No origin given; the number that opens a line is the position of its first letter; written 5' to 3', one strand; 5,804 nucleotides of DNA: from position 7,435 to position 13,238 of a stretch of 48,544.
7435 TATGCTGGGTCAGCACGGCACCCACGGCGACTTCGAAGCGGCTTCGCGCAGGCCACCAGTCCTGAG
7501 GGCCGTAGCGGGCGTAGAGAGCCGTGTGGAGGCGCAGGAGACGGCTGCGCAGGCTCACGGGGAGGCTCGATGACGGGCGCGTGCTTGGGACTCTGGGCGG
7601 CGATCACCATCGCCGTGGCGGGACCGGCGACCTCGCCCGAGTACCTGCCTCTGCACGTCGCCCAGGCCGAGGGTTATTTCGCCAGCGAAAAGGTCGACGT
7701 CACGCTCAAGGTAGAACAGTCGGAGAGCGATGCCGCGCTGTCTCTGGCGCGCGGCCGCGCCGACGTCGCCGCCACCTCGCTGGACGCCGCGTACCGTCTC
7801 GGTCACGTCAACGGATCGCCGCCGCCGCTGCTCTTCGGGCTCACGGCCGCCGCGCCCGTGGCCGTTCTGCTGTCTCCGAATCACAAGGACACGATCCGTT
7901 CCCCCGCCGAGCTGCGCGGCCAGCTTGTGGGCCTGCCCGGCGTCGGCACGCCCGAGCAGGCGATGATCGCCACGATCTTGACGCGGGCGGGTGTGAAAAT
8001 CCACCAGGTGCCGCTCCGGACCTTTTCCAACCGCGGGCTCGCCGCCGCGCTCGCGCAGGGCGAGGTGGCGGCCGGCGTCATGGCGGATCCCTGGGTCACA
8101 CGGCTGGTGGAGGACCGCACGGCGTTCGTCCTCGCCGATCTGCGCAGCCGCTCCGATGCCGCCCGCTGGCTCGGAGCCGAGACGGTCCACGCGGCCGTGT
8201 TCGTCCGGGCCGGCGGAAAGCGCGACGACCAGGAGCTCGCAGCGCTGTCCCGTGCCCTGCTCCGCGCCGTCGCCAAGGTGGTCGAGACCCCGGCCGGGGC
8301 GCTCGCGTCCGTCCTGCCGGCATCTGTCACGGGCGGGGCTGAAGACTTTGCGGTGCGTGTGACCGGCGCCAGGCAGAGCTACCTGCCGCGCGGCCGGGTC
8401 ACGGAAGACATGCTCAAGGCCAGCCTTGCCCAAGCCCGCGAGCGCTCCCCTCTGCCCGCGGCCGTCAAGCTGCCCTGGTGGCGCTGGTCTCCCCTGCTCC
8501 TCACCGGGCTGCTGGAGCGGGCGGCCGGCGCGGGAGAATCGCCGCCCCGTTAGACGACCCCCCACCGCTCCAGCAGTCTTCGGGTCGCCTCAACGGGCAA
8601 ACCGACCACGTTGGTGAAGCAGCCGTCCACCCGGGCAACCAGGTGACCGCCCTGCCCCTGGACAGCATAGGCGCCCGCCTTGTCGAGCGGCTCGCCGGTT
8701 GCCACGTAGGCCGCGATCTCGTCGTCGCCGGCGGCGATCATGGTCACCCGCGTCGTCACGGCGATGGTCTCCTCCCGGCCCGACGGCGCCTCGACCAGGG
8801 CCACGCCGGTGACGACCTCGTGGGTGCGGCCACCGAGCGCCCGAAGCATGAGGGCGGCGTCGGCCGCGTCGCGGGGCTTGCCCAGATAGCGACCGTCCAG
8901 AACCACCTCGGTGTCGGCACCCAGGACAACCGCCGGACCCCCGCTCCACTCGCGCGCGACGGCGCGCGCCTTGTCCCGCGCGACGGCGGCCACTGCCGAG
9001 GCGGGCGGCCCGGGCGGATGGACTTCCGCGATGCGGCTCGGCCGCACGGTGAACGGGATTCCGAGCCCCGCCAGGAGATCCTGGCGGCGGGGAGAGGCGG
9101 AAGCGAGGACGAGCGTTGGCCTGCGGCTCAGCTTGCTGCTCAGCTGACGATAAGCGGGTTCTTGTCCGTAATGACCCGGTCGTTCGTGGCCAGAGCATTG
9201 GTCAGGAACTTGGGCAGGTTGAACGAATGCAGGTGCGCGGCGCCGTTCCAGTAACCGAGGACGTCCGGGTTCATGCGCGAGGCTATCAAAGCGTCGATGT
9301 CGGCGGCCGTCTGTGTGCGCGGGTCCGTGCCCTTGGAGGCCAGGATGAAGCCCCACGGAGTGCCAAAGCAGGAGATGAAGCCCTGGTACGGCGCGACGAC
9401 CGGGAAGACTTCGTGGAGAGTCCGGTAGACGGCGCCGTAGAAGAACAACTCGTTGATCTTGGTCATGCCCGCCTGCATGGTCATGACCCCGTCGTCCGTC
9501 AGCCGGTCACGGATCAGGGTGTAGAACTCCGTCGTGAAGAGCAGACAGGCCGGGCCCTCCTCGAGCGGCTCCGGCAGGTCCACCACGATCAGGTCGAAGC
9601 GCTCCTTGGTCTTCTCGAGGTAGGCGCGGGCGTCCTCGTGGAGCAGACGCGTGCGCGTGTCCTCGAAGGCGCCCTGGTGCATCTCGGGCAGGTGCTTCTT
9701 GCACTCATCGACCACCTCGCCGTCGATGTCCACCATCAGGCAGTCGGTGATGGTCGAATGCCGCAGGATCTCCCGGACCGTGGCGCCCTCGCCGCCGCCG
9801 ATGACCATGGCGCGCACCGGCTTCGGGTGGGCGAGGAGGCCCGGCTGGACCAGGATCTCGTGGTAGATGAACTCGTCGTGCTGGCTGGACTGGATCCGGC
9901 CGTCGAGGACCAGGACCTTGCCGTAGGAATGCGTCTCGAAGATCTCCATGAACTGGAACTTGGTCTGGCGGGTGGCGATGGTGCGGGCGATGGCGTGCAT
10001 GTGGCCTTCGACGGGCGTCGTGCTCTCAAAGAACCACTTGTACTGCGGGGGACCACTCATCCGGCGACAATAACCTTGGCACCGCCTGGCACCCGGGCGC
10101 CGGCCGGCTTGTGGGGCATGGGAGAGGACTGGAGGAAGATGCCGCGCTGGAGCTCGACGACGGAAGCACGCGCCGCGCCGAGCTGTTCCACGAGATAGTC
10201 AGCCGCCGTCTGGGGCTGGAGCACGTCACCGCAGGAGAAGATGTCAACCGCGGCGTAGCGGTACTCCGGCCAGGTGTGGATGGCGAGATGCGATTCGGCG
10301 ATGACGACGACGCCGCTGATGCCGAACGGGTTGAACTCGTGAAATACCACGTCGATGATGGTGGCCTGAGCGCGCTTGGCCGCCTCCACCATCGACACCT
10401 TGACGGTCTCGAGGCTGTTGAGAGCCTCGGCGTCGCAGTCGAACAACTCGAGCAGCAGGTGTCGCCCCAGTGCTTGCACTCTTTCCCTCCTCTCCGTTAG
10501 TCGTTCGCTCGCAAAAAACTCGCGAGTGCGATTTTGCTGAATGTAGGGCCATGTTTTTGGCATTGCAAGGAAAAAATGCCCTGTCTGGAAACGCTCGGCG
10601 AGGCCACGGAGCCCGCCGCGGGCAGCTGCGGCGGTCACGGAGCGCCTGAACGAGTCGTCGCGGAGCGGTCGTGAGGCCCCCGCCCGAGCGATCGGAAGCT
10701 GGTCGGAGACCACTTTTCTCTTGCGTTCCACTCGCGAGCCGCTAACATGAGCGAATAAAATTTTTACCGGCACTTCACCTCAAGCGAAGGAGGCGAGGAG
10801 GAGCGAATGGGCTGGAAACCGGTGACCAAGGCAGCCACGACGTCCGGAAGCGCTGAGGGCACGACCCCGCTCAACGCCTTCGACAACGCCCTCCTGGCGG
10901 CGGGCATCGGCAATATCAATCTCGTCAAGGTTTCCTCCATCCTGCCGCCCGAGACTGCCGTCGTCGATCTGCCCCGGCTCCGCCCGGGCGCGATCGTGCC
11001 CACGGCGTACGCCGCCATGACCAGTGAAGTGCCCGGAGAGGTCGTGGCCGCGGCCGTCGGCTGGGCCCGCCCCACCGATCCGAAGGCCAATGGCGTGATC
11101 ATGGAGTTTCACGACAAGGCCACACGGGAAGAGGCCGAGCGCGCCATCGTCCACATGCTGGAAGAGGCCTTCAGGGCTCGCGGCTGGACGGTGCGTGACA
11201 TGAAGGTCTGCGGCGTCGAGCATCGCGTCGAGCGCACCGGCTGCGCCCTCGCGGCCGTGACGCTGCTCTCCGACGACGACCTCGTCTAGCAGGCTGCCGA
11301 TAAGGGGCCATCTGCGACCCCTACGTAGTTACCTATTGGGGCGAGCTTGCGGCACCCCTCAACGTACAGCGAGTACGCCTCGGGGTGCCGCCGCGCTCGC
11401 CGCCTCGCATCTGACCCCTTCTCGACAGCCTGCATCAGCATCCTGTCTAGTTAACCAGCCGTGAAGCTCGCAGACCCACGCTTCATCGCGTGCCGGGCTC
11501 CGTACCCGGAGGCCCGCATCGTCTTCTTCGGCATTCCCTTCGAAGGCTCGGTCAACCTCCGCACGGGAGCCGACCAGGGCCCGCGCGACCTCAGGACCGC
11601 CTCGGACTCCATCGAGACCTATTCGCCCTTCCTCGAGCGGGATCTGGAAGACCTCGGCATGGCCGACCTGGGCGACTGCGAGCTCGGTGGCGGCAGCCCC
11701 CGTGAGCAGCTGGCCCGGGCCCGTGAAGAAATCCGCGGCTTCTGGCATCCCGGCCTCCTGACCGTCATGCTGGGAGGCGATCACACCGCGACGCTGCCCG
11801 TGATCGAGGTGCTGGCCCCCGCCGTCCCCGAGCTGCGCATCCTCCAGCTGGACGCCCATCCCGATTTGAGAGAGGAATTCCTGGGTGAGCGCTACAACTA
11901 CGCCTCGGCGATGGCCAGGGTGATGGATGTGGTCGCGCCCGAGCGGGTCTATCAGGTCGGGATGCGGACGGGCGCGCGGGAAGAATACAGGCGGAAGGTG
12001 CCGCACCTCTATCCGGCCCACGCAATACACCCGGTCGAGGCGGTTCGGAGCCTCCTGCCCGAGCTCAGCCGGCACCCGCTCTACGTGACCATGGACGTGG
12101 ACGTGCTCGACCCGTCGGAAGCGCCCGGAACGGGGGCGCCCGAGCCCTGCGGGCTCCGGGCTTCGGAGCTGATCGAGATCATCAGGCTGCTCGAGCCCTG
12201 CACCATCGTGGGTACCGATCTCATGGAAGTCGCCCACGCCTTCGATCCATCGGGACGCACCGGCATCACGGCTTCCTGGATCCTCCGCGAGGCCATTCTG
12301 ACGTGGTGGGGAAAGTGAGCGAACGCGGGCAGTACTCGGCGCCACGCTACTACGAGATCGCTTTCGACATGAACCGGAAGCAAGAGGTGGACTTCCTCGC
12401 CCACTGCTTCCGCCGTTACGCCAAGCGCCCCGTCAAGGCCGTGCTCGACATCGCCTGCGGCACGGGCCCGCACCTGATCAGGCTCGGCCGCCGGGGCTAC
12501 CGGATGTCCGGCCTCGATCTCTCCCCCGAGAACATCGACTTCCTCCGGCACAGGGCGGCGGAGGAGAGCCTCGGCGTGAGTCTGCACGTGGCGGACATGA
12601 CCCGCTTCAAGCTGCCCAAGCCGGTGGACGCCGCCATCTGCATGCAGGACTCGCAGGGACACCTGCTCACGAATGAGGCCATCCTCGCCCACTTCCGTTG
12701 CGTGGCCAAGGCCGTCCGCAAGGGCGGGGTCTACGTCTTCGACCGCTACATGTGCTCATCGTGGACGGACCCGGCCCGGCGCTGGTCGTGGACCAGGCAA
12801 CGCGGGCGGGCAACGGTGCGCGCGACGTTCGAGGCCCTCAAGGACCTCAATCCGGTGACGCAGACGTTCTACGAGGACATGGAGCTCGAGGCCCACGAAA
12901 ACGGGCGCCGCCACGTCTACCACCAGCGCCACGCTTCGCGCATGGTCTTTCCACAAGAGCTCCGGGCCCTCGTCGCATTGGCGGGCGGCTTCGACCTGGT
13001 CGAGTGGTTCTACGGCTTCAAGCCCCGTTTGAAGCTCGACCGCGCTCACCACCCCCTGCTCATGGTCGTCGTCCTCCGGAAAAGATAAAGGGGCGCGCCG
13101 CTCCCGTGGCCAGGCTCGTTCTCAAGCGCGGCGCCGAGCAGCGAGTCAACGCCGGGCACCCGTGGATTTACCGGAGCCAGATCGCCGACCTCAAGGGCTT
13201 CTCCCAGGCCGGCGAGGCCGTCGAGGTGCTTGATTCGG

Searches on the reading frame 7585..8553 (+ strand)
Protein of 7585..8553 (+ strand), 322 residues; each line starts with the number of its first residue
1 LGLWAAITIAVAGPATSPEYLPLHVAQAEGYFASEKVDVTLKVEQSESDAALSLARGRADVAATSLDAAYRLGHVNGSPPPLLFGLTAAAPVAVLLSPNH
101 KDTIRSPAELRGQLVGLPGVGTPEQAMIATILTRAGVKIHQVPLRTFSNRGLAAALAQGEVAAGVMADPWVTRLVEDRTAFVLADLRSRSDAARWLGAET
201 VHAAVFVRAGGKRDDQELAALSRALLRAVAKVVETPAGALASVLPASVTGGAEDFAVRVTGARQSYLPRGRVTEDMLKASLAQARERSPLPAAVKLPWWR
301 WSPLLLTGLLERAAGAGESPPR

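Call 62: search_protein_families(library=pfam, max_evalue=0.00001, proteins=[window:7585-8553:+])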
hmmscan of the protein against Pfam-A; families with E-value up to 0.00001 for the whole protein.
window:7585-8553:+ (322 aa): 2 families
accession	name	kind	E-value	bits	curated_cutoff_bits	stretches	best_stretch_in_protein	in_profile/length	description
PF09084.16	NMT1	-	4.9e-18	66.3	20.5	1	18-239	2-216/216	NMT1/THI5 like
PF13379.11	NMT1_2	-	2.1e-07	31.4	24.7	1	20-180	18-192/252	NMT1-like family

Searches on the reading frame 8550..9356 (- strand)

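Call 65: search_protein_families(library=pfam, max_evalue=0.001, proteins=[window:8550-9356:-])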
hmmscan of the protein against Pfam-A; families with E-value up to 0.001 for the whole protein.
window:8550-9356:- (268 aa): 1 family
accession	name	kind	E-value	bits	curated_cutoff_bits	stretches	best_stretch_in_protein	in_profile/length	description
PF02545.19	Maf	-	1.7e-58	197.8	27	1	82-264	2-186/187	Maf-like protein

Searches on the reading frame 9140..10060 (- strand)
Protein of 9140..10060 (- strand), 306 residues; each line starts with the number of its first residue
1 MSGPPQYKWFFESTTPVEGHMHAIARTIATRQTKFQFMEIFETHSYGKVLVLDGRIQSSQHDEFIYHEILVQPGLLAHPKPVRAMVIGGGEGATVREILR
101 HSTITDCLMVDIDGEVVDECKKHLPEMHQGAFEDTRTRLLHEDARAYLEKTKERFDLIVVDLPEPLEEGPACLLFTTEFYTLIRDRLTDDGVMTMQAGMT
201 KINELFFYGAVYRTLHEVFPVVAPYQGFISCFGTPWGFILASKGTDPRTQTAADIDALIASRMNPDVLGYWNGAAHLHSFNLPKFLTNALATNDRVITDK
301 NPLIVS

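Call 62: search_protein_families(library=pfam, max_evalue=0.00001, proteins=[window:9140-10060:-])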
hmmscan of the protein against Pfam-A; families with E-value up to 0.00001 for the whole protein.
window:9140-10060:- (306 aa): 2 families
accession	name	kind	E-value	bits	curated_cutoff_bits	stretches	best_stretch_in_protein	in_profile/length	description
PF01564.23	Spermine_synth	-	2.5e-40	138.4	22.9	1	63-243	1-178/186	Spermine/spermidine synthase domain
PF17284.7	Spermine_synt_N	-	2.8e-11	43.6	22.1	1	9-58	2-51/53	Spermidine synthase tetramerisation domain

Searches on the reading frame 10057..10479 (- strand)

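Call 63: search_protein_families(library=pfam, max_evalue=0.00001, proteins=[window:10057-10479:-])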
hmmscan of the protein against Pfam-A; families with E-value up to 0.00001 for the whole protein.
window:10057-10479:- (140 aa): 1 family
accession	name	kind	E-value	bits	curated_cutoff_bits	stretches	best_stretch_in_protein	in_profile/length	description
PF02675.21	AdoMet_dc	-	1.8e-40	138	25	1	7-113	1-107/107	S-adenosylmethionine decarboxylase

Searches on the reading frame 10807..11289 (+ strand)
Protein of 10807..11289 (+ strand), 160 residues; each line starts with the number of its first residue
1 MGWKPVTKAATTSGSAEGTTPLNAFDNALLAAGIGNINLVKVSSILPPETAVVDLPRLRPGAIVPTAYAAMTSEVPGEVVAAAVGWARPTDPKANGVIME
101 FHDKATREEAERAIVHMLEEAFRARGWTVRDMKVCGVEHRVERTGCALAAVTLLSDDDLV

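Call 11: search_protein_families(library=pfam, proteins=[window:10807-11289:+])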
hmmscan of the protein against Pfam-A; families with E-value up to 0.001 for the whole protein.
window:10807-11289:+ (160 aa): 1 family
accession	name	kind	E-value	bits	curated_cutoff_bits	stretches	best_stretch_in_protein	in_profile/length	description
PF01862.21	PvlArgDC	-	1.4e-45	155.5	22.7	1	7-153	3-160/161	Pyruvoyl-dependent arginine decarboxylase (PvlArgDC)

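Call 15: find_encoding_contigs(protein=window:10807-11289:+, flank=10000, max_places=6)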
Protein window:10807-11289:+ (160 aa): 3 contigs read that carry it; 3 places shown.
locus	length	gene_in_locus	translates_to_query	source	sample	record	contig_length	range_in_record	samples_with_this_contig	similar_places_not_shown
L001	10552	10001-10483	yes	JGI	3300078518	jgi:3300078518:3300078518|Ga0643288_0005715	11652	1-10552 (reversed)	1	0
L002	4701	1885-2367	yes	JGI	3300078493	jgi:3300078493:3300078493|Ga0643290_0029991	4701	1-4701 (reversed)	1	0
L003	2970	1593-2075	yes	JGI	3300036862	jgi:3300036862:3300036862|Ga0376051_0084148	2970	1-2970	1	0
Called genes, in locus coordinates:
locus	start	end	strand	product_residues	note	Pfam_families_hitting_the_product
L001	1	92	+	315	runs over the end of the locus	PF00392:GntR, PF13545:HTH_Crp_2 (faint), PF27163:YmtS_Ross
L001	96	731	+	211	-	PF00702:Hydrolase, PF13419:HAD_2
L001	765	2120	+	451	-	PF05496:RuvB_N, PF13191:AAA_16 (faint), PF00004:AAA, PF16193:AAA_assoc_2, PF12002:MgsA_C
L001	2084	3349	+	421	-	PF07690:MFS_1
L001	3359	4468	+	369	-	PF01820:Dala_Dala_lig_N, PF02222:ATP-grasp, PF07478:Dala_Dala_lig_C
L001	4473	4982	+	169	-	-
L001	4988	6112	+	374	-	PF03033:Glyco_transf_28, PF13439:Glyco_transf_4 (faint), PF13579:Glyco_trans_4_4, PF06722:EryCIII-like_C (faint), PF04101:Glyco_tran_28_C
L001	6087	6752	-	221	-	PF00730:HhH-GPD, PF00633:HHH (faint)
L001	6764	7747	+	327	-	PF13379:NMT1_2 (weak), PF09084:NMT1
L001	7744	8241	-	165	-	PF02545:Maf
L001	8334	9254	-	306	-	PF17284:Spermine_synt_N, PF01564:Spermine_synth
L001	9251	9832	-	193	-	PF02675:AdoMet_dc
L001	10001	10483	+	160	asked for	PF01862:PvlArgDC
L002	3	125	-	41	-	?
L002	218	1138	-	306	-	PF17284:Spermine_synt_N, PF01564:Spermine_synth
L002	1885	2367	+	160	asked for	PF01862:PvlArgDC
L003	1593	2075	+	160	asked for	PF01862:PvlArgDC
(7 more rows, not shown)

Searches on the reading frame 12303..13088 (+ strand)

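Call 63: search_protein_families(library=pfam, max_evalue=0.00001, proteins=[window:12303-13088:+])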
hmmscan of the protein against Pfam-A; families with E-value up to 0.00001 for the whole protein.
window:12303-13088:+ (261 aa): 5 families
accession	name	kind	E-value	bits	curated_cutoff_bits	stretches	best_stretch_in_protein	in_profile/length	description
PF13649.12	Methyltransf_25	-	2.2e-16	60.8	27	1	47-142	1-97/97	Methyltransferase domain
PF08241.18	Methyltransf_11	-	4.7e-10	40.4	21.2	1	48-146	1-95/95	Methyltransferase domain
PF13489.12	Methyltransf_23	-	9e-08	32.4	27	1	33-168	10-139/164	Methyltransferase domain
PF13847.12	Methyltransf_31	-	2.6e-07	30.9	27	1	45-147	5-110/145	Methyltransferase domain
PF08242.18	Methyltransf_12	-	4.8e-06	27.6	30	0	48-143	1-97/98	Methyltransferase domain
